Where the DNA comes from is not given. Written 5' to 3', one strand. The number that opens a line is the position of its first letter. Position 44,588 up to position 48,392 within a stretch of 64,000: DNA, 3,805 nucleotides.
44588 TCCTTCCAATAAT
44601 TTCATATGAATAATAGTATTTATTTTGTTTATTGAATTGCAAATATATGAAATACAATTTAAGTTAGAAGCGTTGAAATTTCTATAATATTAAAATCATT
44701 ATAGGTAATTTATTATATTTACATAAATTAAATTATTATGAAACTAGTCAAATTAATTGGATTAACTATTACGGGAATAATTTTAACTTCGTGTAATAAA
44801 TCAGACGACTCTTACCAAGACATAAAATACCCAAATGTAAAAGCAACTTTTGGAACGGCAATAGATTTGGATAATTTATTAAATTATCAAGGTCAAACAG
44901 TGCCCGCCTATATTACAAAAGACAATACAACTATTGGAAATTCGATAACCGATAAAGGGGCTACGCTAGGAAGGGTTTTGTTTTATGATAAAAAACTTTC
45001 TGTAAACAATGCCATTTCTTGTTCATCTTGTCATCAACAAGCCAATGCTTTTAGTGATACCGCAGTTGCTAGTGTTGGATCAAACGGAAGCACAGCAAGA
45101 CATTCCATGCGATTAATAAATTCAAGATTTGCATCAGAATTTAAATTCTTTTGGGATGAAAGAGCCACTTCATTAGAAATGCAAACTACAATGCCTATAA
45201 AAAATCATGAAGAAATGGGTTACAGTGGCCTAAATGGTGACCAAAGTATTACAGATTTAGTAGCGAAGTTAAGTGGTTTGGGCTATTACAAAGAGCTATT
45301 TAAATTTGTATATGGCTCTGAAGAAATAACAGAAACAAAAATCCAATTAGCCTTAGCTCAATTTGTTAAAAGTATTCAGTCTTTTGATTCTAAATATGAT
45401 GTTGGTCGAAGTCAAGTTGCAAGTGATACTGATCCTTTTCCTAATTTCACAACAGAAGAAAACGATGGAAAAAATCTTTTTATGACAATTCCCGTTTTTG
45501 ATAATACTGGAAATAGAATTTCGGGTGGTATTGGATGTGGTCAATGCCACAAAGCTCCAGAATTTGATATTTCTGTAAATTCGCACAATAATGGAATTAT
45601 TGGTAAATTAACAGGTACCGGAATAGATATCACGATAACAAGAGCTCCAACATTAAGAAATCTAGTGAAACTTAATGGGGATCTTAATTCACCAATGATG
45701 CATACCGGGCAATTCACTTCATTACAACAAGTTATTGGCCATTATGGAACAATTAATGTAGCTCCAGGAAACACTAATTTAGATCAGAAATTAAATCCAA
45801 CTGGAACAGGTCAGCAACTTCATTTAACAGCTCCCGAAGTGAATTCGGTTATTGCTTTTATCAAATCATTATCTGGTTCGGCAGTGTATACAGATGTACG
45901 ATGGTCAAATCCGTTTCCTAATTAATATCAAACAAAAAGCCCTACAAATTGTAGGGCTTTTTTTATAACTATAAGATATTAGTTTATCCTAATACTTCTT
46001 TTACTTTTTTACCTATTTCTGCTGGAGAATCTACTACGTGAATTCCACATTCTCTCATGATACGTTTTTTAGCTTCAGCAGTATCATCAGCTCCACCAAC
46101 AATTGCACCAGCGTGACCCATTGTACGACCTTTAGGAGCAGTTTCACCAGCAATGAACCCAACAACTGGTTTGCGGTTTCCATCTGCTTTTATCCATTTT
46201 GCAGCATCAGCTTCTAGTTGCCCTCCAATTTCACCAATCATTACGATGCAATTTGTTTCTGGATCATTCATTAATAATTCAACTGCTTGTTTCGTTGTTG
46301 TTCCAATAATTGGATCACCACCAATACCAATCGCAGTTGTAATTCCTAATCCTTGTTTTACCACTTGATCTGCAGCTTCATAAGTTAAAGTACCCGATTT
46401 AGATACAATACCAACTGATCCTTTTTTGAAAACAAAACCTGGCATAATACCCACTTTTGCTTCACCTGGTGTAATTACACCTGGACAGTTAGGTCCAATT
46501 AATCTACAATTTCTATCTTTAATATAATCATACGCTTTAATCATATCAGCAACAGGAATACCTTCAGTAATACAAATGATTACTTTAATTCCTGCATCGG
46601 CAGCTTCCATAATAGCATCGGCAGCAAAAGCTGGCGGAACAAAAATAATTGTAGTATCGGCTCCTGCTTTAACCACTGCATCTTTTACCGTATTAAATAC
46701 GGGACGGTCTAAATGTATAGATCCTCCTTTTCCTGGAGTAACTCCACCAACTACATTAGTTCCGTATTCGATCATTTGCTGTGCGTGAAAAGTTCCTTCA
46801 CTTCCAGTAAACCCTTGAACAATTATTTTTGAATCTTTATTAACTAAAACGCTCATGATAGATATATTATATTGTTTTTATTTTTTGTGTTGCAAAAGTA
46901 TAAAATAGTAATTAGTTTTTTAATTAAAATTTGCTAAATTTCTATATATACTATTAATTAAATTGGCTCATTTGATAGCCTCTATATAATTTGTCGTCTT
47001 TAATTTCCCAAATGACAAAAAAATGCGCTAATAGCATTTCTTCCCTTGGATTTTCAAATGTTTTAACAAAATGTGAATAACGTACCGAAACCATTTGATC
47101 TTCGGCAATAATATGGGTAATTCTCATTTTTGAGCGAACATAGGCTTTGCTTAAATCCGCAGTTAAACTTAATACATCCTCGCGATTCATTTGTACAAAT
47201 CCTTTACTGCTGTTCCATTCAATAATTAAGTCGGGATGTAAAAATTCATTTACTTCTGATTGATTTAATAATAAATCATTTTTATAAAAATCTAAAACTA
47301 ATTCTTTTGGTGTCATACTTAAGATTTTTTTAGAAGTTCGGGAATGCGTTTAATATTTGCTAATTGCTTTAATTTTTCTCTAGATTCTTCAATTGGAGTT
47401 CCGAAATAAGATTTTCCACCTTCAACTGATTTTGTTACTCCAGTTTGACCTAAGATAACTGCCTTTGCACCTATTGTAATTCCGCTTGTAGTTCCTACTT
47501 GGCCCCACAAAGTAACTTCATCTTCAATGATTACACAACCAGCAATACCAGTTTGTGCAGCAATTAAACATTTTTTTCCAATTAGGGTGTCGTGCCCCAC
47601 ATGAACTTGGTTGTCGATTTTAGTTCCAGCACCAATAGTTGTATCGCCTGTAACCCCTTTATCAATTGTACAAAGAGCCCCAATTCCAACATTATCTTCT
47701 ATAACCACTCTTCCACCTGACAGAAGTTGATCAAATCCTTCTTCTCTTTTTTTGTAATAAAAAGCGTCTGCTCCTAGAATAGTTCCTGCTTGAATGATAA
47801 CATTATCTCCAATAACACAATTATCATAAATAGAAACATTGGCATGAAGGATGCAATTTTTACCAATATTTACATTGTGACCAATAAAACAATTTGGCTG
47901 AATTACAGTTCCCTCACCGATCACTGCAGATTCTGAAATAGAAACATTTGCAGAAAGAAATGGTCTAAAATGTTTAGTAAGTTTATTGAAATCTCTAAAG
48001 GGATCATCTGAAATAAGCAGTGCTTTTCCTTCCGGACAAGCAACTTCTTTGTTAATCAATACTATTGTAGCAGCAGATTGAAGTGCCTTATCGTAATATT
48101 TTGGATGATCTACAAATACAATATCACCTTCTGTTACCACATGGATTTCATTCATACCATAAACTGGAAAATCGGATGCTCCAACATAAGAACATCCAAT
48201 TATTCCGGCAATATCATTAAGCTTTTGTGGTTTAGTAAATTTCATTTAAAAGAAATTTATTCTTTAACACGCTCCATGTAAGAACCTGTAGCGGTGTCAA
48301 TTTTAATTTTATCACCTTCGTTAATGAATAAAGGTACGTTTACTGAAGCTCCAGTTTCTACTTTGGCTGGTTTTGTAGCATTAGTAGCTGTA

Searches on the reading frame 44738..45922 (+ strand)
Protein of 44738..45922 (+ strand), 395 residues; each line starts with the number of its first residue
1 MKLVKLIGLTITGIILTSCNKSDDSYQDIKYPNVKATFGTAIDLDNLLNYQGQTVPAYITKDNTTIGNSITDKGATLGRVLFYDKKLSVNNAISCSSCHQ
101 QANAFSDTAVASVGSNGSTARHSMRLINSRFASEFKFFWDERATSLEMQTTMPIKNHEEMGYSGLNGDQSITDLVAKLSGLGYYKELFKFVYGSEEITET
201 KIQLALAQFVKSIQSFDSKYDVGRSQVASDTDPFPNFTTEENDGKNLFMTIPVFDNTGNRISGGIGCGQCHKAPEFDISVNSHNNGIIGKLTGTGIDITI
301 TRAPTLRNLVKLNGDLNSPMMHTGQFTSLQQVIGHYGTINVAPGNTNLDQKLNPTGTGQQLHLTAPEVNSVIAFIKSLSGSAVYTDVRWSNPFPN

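Call 34: search_protein_families(library=pfam, proteins=[window:44738-45922:+], max_evalue=1)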
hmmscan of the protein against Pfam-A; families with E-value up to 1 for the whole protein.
window:44738-45922:+ (395 aa): 8 families
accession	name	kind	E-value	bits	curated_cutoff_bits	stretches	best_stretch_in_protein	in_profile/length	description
PF03150.19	CCP_MauG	-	1.1e-40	140.1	25.6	1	73-221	2-141/149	Di-haem cytochrome c peroxidase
PF14522.11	Cytochrome_C7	-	0.0007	19.8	24.8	1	90-106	39-55/67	Cytochrome c7 and related cytochrome c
PF00034.26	Cytochrom_C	-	0.011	17.4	21.3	0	349-379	60-90/90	Cytochrome c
PF02335.20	Cytochrom_C552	-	0.072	12.5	24.1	0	93-150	276-333/438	Cytochrome c552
PF22113.1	Mtrc-MtrF_II-IV_dom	-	0.095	12.6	30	1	81-118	109-143/176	Outer membrane cytochrome MtrC/MtrF-like, domains II/IV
PF09086.16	DUF1924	-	0.15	12.9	22.5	1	74-103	7-37/96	Domain of unknown function (DUF1924)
PF09699.15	Paired_CXXCH_1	-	0.21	11.7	20.6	0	94-102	8-16/41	Doubled CXXCH motif (Paired_CXXCH_1)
PF14537.11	Cytochrom_c3_2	-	0.23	12.4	25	0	91-107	5-21/79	Cytochrome c3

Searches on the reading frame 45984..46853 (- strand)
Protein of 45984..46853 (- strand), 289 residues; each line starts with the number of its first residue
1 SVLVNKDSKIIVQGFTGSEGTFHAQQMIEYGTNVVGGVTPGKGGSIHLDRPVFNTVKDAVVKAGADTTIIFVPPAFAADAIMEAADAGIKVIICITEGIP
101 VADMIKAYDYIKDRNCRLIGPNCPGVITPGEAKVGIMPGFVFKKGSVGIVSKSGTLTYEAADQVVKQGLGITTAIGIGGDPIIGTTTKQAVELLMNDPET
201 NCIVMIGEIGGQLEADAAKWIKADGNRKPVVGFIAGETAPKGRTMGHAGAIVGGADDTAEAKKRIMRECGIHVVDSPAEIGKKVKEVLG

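Call 34: search_protein_families(library=pfam, proteins=[window:45984-46853:-], max_evalue=1)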
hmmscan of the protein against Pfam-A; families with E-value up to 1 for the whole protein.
window:45984-46853:- (289 aa): 6 families
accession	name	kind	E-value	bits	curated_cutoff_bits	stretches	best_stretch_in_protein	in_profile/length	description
PF02629.25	CoA_binding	-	9e-30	103.7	22.3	1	5-98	1-97/97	CoA binding domain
PF00549.24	Ligase_CoA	-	3.1e-21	76.2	24.5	1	150-267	1-123/128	CoA-ligase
PF13607.11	Succ_CoA_lig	-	6.9e-12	45.7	27.4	1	144-280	1-131/138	Succinyl-CoA ligase like flavodoxin domain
PF13380.12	CoA_binding_2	-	3.5e-08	34.3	22.8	1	20-128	16-115/116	CoA binding domain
PF07991.19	KARI_N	-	0.0022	18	20.6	1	6-125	3-121/165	Acetohydroxy acid isomeroreductase, NADPH-binding domain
PF01408.29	GFO_IDH_MocA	-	0.16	13.1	24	0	49-93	47-91/120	Oxidoreductase family, NAD-binding Rossmann fold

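Call 68: find_related_loci(query=window:45984-46853:-, collection=metagenome_contigs, flank=1500)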
Query window:45984-46853:- (289 aa) in metagenome_contigs; peptide patterns used: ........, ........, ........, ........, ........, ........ (x = any residue, [..] = any of these).
600 stretches matched a pattern (row limit reached: there are more); 590 encode a relative of the query (tblastn E <= 1e-3); the best 80 are kept; 80 distinct loci.
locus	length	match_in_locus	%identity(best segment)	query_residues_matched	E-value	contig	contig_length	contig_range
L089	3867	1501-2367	94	1-289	7e-175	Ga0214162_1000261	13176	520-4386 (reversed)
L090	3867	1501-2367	94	1-289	2e-172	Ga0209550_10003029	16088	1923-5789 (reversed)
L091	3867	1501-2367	94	1-289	4e-174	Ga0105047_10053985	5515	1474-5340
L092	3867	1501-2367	93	1-289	6e-172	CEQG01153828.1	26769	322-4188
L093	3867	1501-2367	93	1-289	1e-169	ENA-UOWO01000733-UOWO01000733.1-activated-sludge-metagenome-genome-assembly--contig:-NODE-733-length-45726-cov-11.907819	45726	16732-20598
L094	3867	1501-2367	93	1-289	1e-169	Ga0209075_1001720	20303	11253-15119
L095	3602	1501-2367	92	1-289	3e-171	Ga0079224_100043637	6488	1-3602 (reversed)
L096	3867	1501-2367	91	1-289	2e-167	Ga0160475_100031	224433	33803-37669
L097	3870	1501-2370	91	1-289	7e-167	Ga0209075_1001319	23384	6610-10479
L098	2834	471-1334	90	1-288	2e-168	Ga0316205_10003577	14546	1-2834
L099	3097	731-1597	90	1-289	1e-170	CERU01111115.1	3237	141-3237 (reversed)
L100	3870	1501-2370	89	1-289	1e-164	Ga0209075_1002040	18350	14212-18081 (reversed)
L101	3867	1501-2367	89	1-289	4e-163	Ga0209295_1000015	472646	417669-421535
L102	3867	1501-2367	89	1-289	2e-164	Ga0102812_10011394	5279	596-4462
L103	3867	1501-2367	93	1-289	1e-162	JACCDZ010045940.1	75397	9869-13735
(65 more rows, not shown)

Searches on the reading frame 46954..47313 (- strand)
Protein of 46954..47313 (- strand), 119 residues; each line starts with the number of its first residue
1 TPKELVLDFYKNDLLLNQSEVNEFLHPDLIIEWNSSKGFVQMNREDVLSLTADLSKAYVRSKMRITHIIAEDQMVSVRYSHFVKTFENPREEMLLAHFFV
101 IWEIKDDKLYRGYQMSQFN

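Call 34: search_protein_families(library=pfam, proteins=[window:46954-47313:-], max_evalue=1)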
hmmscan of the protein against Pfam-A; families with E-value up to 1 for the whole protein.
window:46954-47313:- (119 aa): 3 families
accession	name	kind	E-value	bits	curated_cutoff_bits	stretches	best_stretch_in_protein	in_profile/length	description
PF12680.13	SnoaL_2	-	0.00025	22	27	1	20-111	15-101/102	SnoaL-like domain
PF13177.12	DNA_pol3_delta2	-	0.0016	18.9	27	1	20-94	62-133/161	DNA polymerase III, delta subunit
PF14534.12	DUF4440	-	0.045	14.6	25.2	1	20-107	19-103/107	Domain of unknown function (DUF4440)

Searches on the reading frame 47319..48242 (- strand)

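Call 34: search_protein_families(library=pfam, proteins=[window:47319-48242:-], max_evalue=1)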
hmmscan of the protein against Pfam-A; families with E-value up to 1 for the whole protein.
window:47319-48242:- (307 aa): 10 families
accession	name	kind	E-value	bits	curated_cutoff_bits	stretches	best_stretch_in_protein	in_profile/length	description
PF00132.30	Hexapep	-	4.3e-26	89.9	27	3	123-157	1-35/36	Bacterial transferase hexapeptide (six repeats)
PF04613.19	LpxD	-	2.4e-13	50.1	30.8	1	24-90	1-69/70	UDP-3-O-[3-hydroxymyristoyl] glucosamine N-acyltransferase, LpxD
PF25084.1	LbH_EIF2B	-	7.8e-12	45.6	54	2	96-158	18-77/105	EIF2B subunit epsilon LbH domain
PF14602.12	Hexapep_2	-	2.8e-08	33.8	27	2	136-160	2-24/34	Hexapeptide repeat of succinyl-transferase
PF21711.3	DCTN5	-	8.9e-08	32.4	40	2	79-156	70-146/182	Dynactin subunit 5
PF24894.1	Hexapep_GlmU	-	1.6e-05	25.4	23.3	1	95-147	36-86/104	GlmU-like, C-terminal hexapeptide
PF25247.1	LbH_GLGC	-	0.00017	22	27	2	142-219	38-109/135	GLGC left-handed parallel beta-helix domain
PF07959.18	Fucose_pyrophosphorylase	-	0.0013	18.2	34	1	99-154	289-345/418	Fucose pyrophosphorylase domain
PF25087.1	GMPPB_C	-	0.0027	17.8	39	1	117-157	4-44/110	GMPPB C-terminal domain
PF23364.1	MAX_effector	-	0.68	10.3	27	0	100-130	21-46/61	MAX effector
